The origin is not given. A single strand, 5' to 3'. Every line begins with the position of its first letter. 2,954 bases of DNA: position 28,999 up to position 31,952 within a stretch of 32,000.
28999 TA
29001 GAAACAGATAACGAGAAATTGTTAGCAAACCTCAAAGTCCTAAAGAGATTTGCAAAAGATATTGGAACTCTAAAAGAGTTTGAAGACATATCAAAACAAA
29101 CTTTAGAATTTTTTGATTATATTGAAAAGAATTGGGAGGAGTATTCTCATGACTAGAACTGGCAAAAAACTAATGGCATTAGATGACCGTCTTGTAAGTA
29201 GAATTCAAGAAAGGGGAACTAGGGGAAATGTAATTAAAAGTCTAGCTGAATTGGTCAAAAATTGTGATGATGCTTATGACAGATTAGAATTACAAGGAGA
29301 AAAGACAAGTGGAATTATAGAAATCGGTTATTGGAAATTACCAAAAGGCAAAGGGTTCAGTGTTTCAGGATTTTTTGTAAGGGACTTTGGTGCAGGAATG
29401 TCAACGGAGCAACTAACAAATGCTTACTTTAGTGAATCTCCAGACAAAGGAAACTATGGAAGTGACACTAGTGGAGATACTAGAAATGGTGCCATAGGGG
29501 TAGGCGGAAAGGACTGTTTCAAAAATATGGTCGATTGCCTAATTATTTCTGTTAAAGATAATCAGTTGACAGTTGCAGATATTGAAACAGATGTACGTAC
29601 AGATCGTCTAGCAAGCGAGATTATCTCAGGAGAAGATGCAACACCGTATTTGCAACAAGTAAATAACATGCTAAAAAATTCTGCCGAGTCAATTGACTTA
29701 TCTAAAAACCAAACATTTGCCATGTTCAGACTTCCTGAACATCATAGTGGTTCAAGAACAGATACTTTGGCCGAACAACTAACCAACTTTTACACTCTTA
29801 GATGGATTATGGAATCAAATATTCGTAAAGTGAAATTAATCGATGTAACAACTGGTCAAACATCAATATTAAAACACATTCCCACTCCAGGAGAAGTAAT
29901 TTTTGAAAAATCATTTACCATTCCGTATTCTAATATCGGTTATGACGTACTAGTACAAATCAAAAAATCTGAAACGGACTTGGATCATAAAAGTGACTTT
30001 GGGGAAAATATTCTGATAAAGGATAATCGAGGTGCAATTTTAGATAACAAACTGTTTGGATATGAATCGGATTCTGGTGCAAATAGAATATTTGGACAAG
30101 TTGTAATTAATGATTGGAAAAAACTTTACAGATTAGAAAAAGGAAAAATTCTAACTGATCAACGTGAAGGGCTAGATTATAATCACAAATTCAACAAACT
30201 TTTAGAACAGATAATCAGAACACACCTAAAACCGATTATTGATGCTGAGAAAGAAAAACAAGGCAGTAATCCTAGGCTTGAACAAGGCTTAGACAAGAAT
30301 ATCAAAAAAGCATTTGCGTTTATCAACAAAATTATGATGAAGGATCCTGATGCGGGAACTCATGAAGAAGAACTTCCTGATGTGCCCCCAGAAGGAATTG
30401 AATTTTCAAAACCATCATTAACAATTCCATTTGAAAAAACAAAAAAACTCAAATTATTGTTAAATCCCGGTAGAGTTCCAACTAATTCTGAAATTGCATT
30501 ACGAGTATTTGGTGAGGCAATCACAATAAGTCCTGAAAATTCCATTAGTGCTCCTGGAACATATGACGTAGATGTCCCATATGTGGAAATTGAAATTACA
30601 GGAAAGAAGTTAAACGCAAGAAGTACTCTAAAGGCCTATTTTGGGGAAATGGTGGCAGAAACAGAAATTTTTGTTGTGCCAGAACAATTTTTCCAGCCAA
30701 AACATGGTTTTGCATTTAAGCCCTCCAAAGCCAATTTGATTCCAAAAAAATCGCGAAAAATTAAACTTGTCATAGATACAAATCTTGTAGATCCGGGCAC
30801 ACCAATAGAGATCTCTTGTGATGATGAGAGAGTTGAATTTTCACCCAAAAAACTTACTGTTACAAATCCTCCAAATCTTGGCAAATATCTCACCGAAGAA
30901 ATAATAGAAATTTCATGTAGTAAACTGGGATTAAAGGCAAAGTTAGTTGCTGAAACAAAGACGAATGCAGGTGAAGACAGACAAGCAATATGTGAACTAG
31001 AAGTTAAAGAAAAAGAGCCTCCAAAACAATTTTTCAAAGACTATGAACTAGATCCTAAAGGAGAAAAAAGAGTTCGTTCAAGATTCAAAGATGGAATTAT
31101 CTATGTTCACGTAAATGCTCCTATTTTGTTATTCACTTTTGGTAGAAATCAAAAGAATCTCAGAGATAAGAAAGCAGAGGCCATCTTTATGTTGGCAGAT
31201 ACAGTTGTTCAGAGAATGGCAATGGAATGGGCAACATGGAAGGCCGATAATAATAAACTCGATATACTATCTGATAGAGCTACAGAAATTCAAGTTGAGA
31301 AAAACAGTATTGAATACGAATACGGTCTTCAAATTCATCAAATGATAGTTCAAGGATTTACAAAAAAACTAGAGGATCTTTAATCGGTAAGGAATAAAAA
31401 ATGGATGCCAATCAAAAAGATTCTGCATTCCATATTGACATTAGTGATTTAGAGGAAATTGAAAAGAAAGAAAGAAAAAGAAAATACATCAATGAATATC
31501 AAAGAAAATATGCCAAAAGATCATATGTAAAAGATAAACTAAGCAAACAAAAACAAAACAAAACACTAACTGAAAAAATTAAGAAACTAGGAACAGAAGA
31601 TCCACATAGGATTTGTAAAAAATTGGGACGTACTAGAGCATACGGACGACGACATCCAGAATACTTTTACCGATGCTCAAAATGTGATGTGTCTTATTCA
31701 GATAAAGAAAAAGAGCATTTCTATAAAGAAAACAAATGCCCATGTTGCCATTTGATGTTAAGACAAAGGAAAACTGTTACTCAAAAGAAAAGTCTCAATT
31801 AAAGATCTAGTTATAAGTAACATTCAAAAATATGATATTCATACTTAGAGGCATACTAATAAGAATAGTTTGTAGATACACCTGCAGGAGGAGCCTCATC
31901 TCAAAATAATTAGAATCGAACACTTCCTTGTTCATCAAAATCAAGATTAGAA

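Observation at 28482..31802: Three-gene cassette built around a MORC-like GHKL ATPase: candidate undescribed defence / MGE-conflict system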

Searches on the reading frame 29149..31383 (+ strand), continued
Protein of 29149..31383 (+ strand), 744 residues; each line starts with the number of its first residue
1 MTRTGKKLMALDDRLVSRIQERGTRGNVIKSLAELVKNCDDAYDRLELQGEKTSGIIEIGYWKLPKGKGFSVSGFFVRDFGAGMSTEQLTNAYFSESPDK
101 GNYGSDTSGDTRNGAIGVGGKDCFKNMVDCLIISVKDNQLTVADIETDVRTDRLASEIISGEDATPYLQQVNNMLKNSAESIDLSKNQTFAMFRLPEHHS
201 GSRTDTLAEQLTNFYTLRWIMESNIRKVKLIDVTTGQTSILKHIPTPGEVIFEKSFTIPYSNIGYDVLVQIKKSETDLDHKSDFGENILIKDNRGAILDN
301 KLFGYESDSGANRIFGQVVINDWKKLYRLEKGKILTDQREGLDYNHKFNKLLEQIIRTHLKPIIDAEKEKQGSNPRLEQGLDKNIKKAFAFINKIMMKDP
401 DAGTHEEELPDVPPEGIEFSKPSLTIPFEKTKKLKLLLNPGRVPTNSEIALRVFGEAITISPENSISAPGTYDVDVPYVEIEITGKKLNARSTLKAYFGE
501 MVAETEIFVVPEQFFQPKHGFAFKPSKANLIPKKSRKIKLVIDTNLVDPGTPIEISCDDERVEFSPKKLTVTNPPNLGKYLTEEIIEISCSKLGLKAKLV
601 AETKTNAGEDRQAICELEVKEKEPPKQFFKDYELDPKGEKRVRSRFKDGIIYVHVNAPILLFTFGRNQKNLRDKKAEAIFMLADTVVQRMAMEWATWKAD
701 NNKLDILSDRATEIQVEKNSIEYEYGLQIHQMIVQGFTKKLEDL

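Call 80: fold_search(model_id=the predicted structure, library=viral)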
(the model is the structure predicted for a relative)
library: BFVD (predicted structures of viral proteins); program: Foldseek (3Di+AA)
matches with E <= 10: 1116; with E <= 0.001: 210
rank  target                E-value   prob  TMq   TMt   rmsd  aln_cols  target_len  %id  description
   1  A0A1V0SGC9            4.6e-18  1.00  0.39  0.41  22.5       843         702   12  Uncharacterized protein [Hokovirus HKV1]
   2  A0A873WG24            1.3e-10  1.00  0.12  0.17  31.7       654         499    8  Major tail protein [Providencia phage Kokobel1]
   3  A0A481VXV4            3.9e-10  1.00  0.29  0.40  10.2       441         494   14  (no name in the UniProt tables at hand)
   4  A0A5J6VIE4            1.5e-09  1.00  0.11  0.09  12.2       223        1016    9  Uncharacterized protein [Megaviridae environmental sample]
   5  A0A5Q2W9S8            1.6e-09  1.00  0.10  0.17  21.0       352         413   10  (no name in the UniProt tables at hand)
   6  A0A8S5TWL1            4.0e-09  1.00  0.11  0.10  25.3       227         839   12  Tail protein [Siphoviridae sp. ctcx61]
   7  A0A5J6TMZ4            4.2e-09  1.00  0.26  0.27  15.7       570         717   12  (no name in the UniProt tables at hand)
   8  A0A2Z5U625            5.8e-09  1.00  0.13  0.26  15.2       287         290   11  Ig-like domain-containing protein [Rhinolophus gammaherpesvirus 1]
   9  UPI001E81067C         6.1e-09  1.00  0.11  0.08  16.9       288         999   11  (no name look-up for this kind of identifier)
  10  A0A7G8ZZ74            7.7e-09  1.00  0.11  0.24  26.4       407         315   10  Ig-like domain containing YjdB-like protein [Enterococcus phage iF6]
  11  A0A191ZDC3            8.6e-09  1.00  0.10  0.26  17.9       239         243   10  Putative coagulation factor 5/8 domain-containing protein [Erwinia phage vB_EamP_Gutmeister]
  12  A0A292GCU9            1.0e-08  1.00  0.27  0.28  25.1       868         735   11  (no name in the UniProt tables at hand)
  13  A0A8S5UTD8            2.9e-08  1.00  0.22  0.21  15.9       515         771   12  DNA topoisomerase (ATP-hydrolyzing) [Myoviridae sp. ctYA416]
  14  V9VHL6                3.2e-08  1.00  0.10  0.22  20.9       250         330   15  BIG2 domain-containing protein [Achromobacter phage JWAlpha]
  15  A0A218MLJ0            4.0e-08  1.00  0.10  0.09  21.4       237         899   12  Uncharacterized protein [uncultured virus]
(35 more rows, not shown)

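Call 86: find_encoding_contigs(protein=P0150, flank=8000, max_places=1)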
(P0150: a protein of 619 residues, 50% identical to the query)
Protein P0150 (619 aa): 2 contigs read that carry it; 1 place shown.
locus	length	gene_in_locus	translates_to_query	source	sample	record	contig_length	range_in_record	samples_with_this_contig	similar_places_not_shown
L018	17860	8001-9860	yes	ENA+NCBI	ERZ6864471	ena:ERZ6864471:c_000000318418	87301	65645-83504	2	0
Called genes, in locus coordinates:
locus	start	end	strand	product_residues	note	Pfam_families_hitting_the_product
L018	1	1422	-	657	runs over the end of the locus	PF00662:Proton_antipo_N (faint), PF00361:Proton_antipo_M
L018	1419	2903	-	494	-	PF00662:Proton_antipo_N, PF00361:Proton_antipo_M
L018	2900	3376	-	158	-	PF01750:HycI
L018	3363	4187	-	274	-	PF00175:NAD_binding_1, PF10418:DHODB_Fe-S_bind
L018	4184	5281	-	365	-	PF17179:Fer4_22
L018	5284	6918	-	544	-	PF04879:Molybdop_Fe4S4, PF00384:Molybdopterin, PF01568:Molydop_binding (weak)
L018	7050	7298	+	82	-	PF01555:N6_N4_Mtase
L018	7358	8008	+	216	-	-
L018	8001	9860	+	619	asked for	PF13589:HATPase_c_3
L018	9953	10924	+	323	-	PF01555:N6_N4_Mtase, PF01844:HNH (weak)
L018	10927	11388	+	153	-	PF00293:NUDIX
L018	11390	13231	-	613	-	PF20581:DUF6785, PF20580:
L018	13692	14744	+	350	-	PF02012:BNR (faint), PF13088:BNR_2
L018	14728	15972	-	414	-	PF12708:Pect-lyase_RHGA_epim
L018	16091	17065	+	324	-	PF21347:DUF3108_like (weak)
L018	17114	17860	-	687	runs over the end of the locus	-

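Call 87: find_encoding_contigs(protein=P0180, flank=8000, max_places=1)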
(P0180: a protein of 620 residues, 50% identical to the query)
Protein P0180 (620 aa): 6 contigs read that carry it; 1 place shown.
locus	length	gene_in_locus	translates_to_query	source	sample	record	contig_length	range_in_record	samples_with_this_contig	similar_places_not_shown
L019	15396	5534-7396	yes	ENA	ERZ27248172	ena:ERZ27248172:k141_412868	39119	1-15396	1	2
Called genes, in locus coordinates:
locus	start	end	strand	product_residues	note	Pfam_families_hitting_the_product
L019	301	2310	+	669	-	PF00246:Peptidase_M14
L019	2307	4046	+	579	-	PF00246:Peptidase_M14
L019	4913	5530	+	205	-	-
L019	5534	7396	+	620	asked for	PF13589:HATPase_c_3 (weak)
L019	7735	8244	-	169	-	PF06695:Sm_multidrug_ex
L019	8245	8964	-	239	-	PF00535:Glycos_transf_2, PF13641:Glyco_tranf_2_3 (weak)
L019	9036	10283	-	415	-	PF07075:NamZ_N, PF20732:NamZ_C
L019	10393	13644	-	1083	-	PF14870:PSII_BNR (faint), PF02012:BNR (faint), PF15902:Sortilin-Vps10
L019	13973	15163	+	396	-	PF16656:Pur_ac_phosph_N, PF25077:DUF7800 (weak), PF00149:Metallophos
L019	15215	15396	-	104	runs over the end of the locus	PF00216:Bac_DNA_binding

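Call 88: find_encoding_contigs(protein=P0126, flank=8000, max_places=1)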
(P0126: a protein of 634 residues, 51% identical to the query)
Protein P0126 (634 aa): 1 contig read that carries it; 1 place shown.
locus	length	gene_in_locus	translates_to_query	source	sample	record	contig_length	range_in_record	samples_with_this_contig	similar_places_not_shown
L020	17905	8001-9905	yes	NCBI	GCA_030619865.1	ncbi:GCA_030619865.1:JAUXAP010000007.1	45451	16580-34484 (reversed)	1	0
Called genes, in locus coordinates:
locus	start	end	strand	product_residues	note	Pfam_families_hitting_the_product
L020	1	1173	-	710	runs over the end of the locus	PF17854:FtsK_alpha, PF01580:FtsK_SpoIIIE, PF09397:FtsK_gamma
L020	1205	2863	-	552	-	PF00753:Lactamase_B, PF12706:Lactamase_B_2, PF22505:RNase_J_b_CASP, PF07521:RMMBL, PF17770:RNase_J_C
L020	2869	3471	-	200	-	PF03167:UDG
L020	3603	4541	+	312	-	PF13793:Pribosyltran_N, PF00156:Pribosyltran, PF14572:Pribosyl_synth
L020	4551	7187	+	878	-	PF07517:SecA_DEAD, PF01043:SecA_PP_bind, PF21090:P-loop_SecA, PF07516:SecA_SW, PF02810:SEC-C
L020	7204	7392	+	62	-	-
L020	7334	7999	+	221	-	-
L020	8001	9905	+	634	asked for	PF13589:HATPase_c_3 (faint)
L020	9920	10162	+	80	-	-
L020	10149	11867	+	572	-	PF14716:HHH_8, PF14520:HHH_5, PF14791:DNA_pol_B_thumb, PF02811:PHP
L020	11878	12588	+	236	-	-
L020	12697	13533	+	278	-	PF00106:adh_short, PF13561:adh_short_C2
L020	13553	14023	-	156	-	PF00582:Usp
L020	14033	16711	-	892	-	PF00133:tRNA-synt_1, PF09334:tRNA-synt_1g, PF13603:tRNA-synt_1_2 (faint), PF08264:Anticodon_1, PF10458:Val_tRNA-synt_C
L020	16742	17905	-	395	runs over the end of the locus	PF02441:Flavoprotein, PF04127:DFP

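Call 93: search_protein_families(library=phrogs, proteins=[L001:4777-5859:-, L005:56-1327:-, L017:9921-11129:+, L017:11119-12231:+, L004:1271-2176:+, L009:8961-9302:+, L020:9920-10162:+], max_evalue=0.01)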
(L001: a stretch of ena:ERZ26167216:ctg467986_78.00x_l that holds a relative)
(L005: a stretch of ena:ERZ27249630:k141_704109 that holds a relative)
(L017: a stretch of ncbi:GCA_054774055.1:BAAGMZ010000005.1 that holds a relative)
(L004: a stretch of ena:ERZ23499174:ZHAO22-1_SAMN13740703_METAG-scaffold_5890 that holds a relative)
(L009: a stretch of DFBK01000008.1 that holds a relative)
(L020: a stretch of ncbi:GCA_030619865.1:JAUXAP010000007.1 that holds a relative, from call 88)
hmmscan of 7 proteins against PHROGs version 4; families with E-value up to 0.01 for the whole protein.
L001:4777-5859:- (360 aa): 0 families

L005:56-1327:- (423 aa): 0 families

L017:9921-11129:+ (402 aa): 1 family
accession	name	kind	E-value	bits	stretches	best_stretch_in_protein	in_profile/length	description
phrog_9298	-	other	4.6e-58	197.9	1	3-335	2-284/305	radical SAM domain protein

L017:11119-12231:+ (370 aa): 3 families
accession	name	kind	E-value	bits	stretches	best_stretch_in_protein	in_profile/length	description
phrog_3694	-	unknown function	3.4e-20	73.4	1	20-268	9-257/376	-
phrog_18017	-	unknown function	1.1e-09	39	1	20-175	9-159/227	-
phrog_9592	-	unknown function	1.1e-08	35.6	1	19-174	6-161/486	-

L004:1271-2176:+ (301 aa): 0 families

L009:8961-9302:+ (113 aa): 0 families

L020:9920-10162:+ (80 aa): 0 families

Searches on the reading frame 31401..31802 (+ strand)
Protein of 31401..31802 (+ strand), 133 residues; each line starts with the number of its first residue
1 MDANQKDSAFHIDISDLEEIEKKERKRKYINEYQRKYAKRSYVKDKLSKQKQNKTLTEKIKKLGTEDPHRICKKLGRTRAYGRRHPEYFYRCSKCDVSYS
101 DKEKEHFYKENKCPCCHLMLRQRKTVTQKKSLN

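Call 3: search_protein_families(library=pfam, proteins=[window:31401-31802:+], max_evalue=1)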
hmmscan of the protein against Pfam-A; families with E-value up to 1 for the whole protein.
window:31401-31802:+ (133 aa): 3 families
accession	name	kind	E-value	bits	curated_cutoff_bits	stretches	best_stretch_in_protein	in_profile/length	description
PF18739.6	HEPN_Apea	-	0.088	13.7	24.4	1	9-74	9-75/136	Apea-like HEPN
PF04991.19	LicD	-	0.1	13.1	22.6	1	4-110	85-196/227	LicD family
PF15002.11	ERK-JNK_inhib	-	0.75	9.9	27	1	19-62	149-191/200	ERK and JNK pathways, inhibitor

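Call 4: search_protein_families(library=padloc, proteins=[window:31401-31802:+], max_evalue=1)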
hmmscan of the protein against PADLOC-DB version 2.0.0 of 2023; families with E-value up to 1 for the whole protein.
window:31401-31802:+ (133 aa): 1 family
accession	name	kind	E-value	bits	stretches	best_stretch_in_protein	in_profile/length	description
PDLC04920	PDC-S13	-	0.0033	14.8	1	17-67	115-166/286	-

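Call 6: search_protein_families(library=phrogs, proteins=[window:31401-31802:+], max_evalue=1)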
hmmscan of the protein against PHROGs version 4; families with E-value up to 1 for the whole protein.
window:31401-31802:+ (133 aa): 0 families

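Call 7: search_protein_families(library=ncbifam, proteins=[window:31401-31802:+], max_evalue=1)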
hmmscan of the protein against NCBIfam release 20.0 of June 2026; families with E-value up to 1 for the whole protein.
window:31401-31802:+ (133 aa): 3 families
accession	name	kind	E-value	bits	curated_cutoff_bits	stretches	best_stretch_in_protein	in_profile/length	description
TIGR00155.1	pqiA_fam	subfamily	0.11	11.6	260.35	1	84-127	8-50/403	PqiA/YebS family transporter subunit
NF033072.0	NanU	exception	0.17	10.9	425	1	60-112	404-451/521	SusD family outer membrane lipoprotein NanU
TIGR02605.1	CxxC_CxxC_SSSS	subfamily_domain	0.44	10.7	31.3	1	86-117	2-33/52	FmdB family zinc ribbon protein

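Call 93: search_protein_families(library=phrogs, proteins=[window:31401-31802:+], max_evalue=0.01)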
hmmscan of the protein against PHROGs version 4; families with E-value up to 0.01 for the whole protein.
window:31401-31802:+ (133 aa): 0 families
